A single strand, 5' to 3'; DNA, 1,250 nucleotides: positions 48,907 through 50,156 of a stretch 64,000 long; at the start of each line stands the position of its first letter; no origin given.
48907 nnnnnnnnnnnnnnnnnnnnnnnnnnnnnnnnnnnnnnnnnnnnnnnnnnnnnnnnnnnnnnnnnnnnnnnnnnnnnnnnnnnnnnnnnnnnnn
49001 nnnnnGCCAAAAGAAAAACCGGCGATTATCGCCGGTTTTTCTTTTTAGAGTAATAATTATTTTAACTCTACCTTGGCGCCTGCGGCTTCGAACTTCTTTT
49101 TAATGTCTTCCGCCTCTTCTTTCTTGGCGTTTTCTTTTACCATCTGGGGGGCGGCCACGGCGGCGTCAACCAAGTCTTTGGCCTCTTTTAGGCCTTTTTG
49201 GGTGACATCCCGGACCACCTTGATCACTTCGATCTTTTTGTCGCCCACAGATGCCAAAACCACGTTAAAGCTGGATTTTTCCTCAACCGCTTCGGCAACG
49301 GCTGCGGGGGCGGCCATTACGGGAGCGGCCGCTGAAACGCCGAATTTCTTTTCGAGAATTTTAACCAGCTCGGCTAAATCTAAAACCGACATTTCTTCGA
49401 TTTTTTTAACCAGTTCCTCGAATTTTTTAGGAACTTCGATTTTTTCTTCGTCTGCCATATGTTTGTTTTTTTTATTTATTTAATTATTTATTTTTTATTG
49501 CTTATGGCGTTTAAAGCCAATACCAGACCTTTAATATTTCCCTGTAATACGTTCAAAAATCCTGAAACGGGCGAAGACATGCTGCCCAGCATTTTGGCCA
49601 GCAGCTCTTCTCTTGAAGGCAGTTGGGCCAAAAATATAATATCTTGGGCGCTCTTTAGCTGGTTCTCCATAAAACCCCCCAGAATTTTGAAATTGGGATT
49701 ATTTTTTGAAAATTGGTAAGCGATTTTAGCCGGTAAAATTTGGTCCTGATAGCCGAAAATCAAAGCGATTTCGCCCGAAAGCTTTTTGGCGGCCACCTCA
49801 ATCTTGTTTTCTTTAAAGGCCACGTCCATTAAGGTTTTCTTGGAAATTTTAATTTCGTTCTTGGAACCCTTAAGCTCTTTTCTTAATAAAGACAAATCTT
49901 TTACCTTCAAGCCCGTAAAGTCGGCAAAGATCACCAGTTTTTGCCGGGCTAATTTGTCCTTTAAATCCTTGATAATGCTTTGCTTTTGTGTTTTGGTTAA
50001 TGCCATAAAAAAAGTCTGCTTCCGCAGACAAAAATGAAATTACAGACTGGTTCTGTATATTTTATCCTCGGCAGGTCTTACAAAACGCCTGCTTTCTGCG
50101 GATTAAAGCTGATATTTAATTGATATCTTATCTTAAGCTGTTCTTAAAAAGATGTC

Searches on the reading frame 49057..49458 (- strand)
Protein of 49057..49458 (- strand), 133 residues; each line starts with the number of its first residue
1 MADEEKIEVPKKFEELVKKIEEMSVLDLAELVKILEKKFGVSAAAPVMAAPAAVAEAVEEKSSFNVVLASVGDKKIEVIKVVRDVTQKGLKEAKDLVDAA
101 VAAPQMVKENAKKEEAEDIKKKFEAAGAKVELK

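Call 15: search_protein_families(library=pfam, proteins=[window:49057-49458:-], max_evalue=0.001)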
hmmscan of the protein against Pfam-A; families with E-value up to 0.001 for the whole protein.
window:49057-49458:- (133 aa): 2 families
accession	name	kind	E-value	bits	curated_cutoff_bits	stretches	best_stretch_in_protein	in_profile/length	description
PF00542.24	Ribosomal_L12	-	1.7e-25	89.6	25.9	1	64-133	1-67/67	Ribosomal protein L7/L12 C-terminal domain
PF16320.10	Ribosomal_L12_N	-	3.6e-16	59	25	1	14-56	3-45/48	Ribosomal protein L7/L12 dimerisation domain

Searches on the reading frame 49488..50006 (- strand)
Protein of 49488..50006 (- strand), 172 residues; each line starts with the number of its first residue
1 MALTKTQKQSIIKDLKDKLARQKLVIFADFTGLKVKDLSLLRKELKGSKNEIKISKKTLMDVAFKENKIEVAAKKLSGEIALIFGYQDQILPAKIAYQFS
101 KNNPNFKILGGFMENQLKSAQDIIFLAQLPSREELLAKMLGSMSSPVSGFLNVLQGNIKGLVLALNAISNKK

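Call 15: search_protein_families(library=pfam, proteins=[window:49488-50006:-], max_evalue=0.001)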
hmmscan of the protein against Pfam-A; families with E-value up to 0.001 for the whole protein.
window:49488-50006:- (172 aa): 1 family
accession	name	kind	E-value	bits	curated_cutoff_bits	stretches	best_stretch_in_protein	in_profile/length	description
PF00466.25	Ribosomal_L10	-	1.5e-20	73.6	22.8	1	4-101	2-100/100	Ribosomal protein L10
